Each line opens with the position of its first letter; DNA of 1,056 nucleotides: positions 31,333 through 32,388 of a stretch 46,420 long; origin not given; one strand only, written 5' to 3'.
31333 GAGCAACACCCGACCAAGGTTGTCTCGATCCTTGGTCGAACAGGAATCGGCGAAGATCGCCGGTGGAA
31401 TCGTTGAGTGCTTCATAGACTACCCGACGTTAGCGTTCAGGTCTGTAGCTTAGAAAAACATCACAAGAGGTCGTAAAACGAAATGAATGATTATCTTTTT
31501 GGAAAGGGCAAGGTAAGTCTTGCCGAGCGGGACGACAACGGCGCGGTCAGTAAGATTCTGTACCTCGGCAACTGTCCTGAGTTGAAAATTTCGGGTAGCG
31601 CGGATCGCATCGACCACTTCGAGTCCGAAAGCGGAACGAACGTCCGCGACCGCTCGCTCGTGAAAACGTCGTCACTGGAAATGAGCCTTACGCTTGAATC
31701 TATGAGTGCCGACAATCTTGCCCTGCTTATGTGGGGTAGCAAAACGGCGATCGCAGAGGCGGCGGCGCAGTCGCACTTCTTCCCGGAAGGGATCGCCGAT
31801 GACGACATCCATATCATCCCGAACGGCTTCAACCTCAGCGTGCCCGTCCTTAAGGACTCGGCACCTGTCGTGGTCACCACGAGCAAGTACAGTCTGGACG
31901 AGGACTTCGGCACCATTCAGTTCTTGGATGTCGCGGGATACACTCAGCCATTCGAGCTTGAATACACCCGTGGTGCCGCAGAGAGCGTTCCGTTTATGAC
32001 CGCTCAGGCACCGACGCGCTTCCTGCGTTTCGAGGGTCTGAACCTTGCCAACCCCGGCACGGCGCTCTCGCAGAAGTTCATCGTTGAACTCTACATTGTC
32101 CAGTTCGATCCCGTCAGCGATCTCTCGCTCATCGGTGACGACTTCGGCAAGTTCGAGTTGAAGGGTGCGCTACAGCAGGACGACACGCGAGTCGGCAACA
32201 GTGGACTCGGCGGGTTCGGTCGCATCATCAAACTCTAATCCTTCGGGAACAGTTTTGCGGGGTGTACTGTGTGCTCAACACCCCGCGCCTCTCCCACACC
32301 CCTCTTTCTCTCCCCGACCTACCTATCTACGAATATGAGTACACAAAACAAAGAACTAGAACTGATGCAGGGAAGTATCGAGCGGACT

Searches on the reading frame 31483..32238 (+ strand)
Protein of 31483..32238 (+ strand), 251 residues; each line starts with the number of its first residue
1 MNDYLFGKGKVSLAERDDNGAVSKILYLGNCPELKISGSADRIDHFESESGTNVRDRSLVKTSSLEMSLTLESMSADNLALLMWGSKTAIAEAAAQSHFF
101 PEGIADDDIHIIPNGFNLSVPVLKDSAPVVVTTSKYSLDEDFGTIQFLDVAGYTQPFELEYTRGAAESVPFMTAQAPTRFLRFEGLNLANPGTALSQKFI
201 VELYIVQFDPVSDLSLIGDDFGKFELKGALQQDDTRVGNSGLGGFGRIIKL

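Call 96: search_protein_families(library=phrogs, proteins=[window:31483-32238:+], max_evalue=0.001)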
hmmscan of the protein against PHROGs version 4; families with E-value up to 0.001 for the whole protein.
window:31483-32238:+ (251 aa): 1 family
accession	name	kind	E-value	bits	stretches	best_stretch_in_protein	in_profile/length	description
phrog_807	-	tail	2.9e-60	204.9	1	1-250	4-254/256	major tail protein with Ig-like domain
